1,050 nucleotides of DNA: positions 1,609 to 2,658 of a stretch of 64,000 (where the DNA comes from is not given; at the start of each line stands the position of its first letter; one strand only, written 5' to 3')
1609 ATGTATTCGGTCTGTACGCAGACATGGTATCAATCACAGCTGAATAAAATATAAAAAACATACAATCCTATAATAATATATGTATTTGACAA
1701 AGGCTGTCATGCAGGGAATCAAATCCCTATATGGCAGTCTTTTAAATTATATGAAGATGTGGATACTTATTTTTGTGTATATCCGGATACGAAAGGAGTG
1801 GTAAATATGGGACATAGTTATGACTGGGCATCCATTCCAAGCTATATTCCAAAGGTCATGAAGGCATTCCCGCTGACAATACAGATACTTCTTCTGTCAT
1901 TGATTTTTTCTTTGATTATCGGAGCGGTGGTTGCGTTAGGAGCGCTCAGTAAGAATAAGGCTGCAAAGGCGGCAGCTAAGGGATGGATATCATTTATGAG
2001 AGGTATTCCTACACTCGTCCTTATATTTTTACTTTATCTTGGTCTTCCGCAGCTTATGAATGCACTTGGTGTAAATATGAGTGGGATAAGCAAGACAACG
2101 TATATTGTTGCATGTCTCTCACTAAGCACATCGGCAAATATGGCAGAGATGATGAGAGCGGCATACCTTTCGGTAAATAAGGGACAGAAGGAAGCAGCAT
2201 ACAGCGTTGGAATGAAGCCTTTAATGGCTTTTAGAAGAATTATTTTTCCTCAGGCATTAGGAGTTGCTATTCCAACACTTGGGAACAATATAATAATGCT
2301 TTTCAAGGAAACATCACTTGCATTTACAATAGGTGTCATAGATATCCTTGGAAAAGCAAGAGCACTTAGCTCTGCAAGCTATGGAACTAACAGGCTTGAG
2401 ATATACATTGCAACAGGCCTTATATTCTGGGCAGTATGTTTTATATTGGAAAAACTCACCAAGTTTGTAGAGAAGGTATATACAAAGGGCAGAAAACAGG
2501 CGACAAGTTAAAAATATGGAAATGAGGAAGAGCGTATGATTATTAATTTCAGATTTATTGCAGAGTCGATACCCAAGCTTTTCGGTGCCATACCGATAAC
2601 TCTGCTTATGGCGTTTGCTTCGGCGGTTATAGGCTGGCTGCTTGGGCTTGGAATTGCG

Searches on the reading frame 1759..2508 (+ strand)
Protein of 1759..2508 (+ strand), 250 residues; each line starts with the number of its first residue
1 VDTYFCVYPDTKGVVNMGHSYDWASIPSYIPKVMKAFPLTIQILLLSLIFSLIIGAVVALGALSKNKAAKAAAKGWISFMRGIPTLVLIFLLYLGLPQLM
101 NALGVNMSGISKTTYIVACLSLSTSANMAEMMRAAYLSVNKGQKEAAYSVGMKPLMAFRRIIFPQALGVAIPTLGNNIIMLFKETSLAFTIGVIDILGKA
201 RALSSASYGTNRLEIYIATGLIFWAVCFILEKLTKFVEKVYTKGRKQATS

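Call 45: find_homologous_proteins(query=window:1759-2508:+, max_evalue=1e-60)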
Query window:1759-2508:+ (250 aa): 157 proteins with E <= 1e-60 among 3496 candidates; the best 120 are listed.
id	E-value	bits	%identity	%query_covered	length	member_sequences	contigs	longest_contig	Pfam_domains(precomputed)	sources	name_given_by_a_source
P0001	2.4e-131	455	91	94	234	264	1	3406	PF00528.28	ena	-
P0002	8.6e-131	453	91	94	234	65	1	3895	PF00528.28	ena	-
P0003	9.0e-127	440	86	94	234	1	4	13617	PF00528.28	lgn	-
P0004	7.9e-126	437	86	94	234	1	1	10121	PF00528.28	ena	-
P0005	1.1e-123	429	85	94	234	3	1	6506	PF00528.28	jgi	-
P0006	1.8e-122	426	82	94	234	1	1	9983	PF00528.28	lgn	-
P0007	3.5e-122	425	85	94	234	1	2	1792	PF00528.28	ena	-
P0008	1.7e-121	422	82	94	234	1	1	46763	PF00528.28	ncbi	-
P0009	4.9e-121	421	82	94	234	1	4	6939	PF00528.28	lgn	-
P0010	8.5e-119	414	79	94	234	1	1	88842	PF00528.28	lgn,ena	-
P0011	1.8e-118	412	79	94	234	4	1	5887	PF00528.28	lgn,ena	-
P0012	1.0e-116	407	79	94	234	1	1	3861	PF00528.28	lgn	-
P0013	2.5e-114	399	78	94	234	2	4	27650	PF00528.28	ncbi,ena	-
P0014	7.0e-114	397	76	94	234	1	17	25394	PF00528.28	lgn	-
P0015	1.9e-113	396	76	94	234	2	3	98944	PF00528.28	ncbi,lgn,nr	ncbi:MAG: amino acid ABC transporter permease [Lachnospiraceae bacterium]|nr:amino acid ABC transpor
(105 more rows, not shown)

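Call 46: find_encoding_contigs(protein=P0001, flank=300, max_places=2)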
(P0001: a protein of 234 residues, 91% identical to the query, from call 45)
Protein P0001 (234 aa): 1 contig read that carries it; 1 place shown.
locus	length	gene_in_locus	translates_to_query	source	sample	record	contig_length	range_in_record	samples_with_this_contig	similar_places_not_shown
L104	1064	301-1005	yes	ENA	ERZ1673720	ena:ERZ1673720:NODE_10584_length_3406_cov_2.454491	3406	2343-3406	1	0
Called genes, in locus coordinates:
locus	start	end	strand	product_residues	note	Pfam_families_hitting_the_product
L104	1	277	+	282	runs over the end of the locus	PF00497:SBP_bac_3, PF09084:NMT1 (weak)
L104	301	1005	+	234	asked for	PF00528:BPD_transp_1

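Call 47: find_encoding_contigs(protein=P0003, flank=300, max_places=2)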
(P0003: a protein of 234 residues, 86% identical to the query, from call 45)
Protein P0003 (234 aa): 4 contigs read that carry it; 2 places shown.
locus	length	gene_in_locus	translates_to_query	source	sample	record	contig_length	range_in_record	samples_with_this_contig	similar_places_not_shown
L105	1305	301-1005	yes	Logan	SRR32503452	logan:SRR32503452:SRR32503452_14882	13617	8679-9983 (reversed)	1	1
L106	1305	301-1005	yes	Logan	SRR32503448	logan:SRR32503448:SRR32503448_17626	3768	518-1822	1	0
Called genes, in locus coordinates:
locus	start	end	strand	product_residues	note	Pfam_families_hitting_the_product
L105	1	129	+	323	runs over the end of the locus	PF00497:SBP_bac_3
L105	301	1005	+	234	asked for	PF00528:BPD_transp_1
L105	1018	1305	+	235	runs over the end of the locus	PF00528:BPD_transp_1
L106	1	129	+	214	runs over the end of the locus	?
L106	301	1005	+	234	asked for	PF00528:BPD_transp_1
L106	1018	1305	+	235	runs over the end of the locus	PF00528:BPD_transp_1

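Call 48: find_encoding_contigs(protein=P0008, flank=300, max_places=2)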
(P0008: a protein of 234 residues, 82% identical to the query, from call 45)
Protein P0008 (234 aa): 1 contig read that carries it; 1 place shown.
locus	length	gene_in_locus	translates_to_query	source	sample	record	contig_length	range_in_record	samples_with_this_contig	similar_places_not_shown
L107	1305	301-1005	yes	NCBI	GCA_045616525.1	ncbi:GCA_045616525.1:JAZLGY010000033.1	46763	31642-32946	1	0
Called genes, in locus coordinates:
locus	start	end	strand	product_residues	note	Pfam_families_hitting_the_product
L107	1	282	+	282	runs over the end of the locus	PF00497:SBP_bac_3, PF09084:NMT1 (weak)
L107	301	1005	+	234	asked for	PF00528:BPD_transp_1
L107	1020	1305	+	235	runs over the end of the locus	PF00528:BPD_transp_1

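Call 49: find_encoding_contigs(protein=P0010, flank=300, max_places=2)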
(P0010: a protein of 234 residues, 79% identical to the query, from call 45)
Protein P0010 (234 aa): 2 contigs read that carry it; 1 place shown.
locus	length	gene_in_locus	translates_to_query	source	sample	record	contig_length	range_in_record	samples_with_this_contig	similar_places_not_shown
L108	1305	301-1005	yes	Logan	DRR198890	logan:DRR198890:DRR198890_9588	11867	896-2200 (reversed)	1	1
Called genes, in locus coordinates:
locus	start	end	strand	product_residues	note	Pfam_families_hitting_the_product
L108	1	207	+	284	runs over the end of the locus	PF00497:SBP_bac_3, PF09084:NMT1 (weak)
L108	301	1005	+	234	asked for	PF00528:BPD_transp_1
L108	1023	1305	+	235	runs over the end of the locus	PF00528:BPD_transp_1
